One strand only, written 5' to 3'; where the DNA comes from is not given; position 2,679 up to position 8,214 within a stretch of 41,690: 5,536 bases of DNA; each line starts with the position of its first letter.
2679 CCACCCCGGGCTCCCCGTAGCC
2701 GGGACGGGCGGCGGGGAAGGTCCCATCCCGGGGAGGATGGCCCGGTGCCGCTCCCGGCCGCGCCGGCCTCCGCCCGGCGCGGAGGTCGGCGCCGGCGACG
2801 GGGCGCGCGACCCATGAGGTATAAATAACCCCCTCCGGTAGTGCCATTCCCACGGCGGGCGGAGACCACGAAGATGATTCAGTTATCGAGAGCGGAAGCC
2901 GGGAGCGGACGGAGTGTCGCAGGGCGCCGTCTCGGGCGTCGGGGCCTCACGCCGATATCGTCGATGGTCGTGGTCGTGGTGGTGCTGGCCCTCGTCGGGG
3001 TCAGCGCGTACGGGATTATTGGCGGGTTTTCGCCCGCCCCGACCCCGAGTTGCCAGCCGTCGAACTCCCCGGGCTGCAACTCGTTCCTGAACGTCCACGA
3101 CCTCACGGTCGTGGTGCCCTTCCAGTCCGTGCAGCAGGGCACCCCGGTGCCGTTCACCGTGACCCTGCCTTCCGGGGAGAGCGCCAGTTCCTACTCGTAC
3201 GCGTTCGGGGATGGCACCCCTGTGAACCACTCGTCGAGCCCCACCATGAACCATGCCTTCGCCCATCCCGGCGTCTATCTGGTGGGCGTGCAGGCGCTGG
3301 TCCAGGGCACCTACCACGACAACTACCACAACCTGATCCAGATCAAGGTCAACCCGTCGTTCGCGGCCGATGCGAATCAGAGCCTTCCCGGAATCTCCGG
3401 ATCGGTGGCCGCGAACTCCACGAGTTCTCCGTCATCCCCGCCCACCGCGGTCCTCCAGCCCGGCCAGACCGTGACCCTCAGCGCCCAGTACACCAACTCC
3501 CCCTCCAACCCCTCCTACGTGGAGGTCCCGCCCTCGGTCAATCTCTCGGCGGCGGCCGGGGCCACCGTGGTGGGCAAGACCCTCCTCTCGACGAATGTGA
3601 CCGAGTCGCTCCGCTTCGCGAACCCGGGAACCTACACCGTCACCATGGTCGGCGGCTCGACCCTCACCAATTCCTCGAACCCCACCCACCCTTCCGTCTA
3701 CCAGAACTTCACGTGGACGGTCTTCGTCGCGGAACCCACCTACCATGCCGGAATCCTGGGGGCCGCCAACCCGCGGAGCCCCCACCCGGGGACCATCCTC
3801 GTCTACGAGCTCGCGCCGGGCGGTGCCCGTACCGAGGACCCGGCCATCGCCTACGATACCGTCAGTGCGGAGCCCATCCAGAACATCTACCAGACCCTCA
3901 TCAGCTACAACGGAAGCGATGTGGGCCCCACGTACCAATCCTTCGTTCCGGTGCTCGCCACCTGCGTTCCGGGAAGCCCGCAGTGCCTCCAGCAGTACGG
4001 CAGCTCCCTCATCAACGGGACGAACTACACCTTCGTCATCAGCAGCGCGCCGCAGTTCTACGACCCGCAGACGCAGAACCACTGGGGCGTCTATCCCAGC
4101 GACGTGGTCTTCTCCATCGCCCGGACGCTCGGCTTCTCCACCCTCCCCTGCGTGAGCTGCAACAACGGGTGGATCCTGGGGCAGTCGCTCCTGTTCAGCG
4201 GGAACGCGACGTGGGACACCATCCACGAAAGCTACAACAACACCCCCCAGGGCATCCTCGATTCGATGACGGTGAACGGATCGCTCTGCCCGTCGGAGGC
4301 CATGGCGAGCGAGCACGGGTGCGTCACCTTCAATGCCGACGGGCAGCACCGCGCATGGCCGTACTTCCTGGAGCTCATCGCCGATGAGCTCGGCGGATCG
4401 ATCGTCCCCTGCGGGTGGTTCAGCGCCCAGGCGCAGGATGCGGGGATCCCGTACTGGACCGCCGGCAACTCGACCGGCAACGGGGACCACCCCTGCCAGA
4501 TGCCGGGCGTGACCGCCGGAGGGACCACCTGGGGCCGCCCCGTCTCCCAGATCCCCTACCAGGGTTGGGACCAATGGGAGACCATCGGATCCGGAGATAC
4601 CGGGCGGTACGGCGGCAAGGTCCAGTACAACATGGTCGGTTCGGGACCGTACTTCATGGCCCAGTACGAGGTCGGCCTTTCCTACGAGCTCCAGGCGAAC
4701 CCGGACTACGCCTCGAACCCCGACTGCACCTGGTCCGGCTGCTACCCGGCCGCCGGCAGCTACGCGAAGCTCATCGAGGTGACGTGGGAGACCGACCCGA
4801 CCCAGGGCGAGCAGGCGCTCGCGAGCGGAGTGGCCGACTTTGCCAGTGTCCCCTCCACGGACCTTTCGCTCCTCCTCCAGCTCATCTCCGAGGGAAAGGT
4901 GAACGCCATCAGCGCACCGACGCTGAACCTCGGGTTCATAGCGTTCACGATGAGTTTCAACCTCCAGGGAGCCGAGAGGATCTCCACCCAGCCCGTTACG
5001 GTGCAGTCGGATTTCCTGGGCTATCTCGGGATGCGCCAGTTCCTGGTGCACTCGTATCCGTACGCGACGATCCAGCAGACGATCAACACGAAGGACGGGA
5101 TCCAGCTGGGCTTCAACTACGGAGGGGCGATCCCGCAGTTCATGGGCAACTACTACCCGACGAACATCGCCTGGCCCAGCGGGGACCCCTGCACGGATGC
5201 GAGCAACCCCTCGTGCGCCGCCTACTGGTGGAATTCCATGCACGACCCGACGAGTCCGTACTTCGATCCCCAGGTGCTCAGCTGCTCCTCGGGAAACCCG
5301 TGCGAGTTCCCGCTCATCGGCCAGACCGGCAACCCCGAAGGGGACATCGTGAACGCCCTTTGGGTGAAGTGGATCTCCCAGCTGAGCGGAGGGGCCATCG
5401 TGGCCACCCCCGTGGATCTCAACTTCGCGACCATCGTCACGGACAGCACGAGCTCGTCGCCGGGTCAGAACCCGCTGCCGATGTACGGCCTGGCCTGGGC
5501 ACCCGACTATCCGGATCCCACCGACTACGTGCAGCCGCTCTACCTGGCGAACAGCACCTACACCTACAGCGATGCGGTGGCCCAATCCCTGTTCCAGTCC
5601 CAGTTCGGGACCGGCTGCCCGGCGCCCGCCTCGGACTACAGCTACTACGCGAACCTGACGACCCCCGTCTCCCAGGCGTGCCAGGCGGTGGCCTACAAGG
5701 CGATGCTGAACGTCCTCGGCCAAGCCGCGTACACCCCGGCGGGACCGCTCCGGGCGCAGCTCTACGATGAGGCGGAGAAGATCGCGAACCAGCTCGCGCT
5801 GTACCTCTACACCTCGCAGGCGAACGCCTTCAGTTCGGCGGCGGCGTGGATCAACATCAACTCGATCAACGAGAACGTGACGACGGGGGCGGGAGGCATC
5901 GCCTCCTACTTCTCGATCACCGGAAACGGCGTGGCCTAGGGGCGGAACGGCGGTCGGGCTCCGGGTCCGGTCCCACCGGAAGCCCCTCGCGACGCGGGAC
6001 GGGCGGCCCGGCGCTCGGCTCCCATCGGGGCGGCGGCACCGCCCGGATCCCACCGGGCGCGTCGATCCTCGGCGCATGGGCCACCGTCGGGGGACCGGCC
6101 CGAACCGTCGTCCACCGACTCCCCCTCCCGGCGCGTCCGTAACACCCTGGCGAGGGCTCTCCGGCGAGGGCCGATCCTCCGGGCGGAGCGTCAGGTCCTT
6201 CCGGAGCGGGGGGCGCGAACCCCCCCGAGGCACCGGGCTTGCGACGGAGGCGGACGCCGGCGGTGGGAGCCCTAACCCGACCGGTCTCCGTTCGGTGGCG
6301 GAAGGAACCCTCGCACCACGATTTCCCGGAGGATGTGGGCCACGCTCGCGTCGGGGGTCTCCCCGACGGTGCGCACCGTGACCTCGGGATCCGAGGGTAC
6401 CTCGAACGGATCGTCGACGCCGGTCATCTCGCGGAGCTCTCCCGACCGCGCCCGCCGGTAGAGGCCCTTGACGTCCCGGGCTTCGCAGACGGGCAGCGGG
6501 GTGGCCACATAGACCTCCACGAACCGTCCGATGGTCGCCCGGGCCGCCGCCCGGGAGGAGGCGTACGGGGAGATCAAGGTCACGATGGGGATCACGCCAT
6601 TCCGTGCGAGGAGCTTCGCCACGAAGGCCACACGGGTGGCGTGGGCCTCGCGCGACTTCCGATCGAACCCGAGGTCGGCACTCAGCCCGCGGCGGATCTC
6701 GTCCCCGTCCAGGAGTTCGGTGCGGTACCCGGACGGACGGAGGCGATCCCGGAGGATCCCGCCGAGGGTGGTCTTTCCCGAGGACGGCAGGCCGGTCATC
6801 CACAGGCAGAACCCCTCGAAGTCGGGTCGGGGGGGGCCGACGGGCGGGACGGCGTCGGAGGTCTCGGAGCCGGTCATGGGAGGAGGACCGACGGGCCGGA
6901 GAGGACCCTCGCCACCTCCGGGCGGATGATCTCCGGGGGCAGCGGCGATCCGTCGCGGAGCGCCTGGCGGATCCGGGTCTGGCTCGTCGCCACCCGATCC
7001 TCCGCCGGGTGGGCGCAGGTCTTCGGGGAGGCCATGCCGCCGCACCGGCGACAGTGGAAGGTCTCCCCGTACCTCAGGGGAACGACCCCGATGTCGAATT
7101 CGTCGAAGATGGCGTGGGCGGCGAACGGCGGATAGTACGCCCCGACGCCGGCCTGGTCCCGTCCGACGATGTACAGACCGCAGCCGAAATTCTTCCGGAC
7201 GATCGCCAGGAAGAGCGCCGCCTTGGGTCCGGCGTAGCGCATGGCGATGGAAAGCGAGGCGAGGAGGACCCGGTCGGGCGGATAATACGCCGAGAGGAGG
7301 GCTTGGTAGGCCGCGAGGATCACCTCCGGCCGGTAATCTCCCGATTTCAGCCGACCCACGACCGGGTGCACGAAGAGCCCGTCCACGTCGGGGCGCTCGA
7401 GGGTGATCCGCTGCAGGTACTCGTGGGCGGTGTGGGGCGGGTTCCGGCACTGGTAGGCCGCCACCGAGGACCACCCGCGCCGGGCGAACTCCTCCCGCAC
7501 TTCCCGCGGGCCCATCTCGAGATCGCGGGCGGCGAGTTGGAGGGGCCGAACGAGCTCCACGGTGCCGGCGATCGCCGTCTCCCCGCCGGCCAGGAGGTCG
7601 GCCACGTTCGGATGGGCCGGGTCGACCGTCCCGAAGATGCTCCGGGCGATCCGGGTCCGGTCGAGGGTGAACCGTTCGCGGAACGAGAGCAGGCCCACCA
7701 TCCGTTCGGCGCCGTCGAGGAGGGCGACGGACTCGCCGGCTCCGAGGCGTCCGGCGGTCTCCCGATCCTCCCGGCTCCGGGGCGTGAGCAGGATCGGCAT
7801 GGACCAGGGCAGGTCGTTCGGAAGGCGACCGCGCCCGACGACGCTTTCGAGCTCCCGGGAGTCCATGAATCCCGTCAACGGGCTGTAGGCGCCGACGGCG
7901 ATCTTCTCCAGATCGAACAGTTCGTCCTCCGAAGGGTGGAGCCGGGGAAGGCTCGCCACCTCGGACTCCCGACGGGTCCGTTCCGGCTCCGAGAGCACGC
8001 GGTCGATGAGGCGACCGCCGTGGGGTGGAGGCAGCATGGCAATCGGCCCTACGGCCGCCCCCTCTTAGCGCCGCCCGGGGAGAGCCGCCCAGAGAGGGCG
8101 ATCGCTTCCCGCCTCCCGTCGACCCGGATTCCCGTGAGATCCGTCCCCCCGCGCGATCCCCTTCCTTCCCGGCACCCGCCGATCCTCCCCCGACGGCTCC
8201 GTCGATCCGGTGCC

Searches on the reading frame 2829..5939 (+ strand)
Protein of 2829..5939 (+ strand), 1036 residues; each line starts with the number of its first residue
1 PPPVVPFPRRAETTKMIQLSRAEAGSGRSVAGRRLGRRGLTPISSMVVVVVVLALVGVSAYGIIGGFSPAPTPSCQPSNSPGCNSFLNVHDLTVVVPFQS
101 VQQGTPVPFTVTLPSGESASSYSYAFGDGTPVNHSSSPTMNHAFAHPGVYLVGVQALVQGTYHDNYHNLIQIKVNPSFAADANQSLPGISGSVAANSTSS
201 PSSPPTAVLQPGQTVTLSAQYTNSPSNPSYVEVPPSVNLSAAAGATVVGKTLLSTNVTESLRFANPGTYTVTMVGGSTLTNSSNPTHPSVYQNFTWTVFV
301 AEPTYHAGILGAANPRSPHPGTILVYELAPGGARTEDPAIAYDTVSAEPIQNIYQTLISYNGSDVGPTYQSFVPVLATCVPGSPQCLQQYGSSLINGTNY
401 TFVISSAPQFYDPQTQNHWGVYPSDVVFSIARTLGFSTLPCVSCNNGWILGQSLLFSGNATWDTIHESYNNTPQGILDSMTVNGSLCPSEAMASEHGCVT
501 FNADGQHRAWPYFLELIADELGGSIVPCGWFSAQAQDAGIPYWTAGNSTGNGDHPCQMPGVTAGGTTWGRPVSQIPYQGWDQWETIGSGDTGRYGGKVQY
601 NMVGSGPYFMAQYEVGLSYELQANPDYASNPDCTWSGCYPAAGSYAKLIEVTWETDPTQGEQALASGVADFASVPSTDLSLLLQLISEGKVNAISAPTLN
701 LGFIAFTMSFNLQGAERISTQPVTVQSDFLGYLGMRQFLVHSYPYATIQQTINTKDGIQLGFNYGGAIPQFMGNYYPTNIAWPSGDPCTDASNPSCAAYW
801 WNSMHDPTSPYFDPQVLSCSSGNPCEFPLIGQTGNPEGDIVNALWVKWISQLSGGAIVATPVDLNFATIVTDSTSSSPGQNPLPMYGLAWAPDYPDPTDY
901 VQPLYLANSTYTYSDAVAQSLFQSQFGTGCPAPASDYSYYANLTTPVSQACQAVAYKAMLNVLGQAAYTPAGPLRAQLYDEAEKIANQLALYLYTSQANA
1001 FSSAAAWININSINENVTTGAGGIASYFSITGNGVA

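Call 51: search_protein_families(library=pfam, proteins=[window:2829-5939:+], max_evalue=0.001)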
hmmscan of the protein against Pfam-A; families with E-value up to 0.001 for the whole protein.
window:2829-5939:+ (1036 aa): 3 families
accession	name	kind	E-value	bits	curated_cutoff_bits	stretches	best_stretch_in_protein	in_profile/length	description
PF00801.26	PKD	-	5.5e-12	45.9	23.5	1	92-156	2-65/80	PKD domain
PF00496.27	SBP_bac_5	-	4.1e-10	39.8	32.4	1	596-727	109-210/368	Bacterial extracellular solute-binding proteins, family 5 Middle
PF18911.6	PKD_4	-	2.6e-08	34.3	27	1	98-154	11-66/85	PKD domain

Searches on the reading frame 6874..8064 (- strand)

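Call 51: search_protein_families(library=pfam, proteins=[window:6874-8064:-], max_evalue=0.001)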
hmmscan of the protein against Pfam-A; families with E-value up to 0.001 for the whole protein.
window:6874-8064:- (396 aa): 2 families
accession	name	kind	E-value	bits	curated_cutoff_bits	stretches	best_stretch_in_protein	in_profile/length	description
PF01747.23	ATP-sulfurylase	-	7.5e-77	257.9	24.3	1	181-389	2-210/212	ATP-sulfurylase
PF14306.12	PUA_2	-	1.1e-39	136.1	27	1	13-172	2-157/159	PUA-like domain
